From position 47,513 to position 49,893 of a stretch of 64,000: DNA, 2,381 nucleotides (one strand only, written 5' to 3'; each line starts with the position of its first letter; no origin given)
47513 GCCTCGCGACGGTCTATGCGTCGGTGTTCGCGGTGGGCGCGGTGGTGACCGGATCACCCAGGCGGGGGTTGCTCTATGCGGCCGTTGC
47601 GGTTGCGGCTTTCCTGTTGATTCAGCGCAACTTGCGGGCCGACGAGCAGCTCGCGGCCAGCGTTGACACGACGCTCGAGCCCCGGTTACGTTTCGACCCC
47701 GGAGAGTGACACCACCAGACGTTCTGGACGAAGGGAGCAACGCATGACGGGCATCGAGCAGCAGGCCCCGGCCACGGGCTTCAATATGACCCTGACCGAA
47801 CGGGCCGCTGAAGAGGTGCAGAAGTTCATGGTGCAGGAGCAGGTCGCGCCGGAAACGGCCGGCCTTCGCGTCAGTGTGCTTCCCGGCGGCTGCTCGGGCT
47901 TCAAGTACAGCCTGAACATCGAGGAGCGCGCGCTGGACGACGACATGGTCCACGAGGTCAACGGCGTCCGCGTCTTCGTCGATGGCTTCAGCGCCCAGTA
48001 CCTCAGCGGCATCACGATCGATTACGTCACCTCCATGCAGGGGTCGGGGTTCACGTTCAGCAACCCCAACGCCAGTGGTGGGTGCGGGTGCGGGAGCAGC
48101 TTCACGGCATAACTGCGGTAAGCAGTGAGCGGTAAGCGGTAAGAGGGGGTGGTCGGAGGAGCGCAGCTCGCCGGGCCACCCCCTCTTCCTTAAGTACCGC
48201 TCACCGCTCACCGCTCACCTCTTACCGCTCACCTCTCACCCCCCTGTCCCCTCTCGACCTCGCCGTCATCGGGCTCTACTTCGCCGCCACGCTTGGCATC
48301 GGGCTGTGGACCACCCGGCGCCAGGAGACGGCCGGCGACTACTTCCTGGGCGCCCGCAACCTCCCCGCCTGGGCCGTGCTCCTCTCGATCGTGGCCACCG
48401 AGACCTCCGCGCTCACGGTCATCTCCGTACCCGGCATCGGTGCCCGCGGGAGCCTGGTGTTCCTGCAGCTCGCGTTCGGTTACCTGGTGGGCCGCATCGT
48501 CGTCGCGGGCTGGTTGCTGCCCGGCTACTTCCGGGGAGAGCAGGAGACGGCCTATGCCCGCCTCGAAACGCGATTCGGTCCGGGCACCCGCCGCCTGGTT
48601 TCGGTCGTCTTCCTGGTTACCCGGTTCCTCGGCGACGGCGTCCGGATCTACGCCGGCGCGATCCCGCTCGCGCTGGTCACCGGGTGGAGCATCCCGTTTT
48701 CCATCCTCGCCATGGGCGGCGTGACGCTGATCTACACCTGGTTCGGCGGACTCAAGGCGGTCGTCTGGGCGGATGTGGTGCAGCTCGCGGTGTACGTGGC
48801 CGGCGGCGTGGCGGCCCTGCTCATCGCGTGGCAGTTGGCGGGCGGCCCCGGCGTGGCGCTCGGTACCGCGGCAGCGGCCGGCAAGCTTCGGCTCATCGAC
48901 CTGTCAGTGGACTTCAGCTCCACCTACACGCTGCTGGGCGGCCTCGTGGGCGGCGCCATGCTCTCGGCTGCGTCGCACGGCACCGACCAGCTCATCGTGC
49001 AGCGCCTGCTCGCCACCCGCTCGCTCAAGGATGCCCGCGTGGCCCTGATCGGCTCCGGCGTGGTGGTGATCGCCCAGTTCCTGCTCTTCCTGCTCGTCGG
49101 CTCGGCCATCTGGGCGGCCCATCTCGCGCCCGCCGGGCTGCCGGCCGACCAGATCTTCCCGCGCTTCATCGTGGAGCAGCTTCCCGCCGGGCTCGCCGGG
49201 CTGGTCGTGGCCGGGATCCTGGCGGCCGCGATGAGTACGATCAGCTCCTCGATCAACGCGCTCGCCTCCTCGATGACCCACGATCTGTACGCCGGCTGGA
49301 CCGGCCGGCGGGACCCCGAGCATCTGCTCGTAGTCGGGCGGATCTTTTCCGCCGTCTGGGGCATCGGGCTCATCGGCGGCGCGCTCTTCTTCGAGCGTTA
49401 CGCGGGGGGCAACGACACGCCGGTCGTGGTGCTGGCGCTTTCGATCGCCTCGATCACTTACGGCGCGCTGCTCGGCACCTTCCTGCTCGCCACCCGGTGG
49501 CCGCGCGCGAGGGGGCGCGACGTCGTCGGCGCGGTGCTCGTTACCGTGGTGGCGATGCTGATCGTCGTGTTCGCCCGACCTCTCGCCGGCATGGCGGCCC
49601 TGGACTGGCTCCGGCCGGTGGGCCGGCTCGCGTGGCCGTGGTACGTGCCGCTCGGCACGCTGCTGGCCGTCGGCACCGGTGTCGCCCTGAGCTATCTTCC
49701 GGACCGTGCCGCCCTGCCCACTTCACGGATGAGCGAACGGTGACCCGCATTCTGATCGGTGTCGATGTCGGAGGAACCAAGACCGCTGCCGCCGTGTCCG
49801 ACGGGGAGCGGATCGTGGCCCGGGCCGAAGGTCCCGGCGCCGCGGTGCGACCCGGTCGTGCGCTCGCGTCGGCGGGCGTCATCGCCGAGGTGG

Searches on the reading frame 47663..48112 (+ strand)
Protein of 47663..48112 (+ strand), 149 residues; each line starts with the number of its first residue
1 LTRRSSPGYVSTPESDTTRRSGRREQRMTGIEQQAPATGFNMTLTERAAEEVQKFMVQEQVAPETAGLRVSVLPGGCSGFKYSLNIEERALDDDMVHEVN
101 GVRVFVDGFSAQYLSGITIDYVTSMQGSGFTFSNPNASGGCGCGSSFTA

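Call 20: search_protein_families(library=pfam, proteins=[window:47663-48112:+])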
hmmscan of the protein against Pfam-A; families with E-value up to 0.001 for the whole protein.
window:47663-48112:+ (149 aa): 1 family
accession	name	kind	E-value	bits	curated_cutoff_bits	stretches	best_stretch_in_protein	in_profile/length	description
PF01521.26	Fe-S_biosyn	-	8.7e-21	74.7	26.3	1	41-144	2-109/110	Iron-sulphur cluster biosynthesis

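Call 46: find_encoding_contigs(protein=window:47663-48112:+, flank=1500, max_places=10)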
Protein window:47663-48112:+ (149 aa): no gene with exactly this product is on record in the collection.

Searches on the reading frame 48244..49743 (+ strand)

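Call 20: search_protein_families(library=pfam, proteins=[window:48244-49743:+])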
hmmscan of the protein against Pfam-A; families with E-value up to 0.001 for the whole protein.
window:48244-49743:+ (499 aa): 1 family
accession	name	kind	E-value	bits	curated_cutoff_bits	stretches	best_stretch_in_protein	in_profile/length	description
PF00474.23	SSF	-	7e-34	117.8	22.8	1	33-423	1-395/406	Sodium:solute symporter family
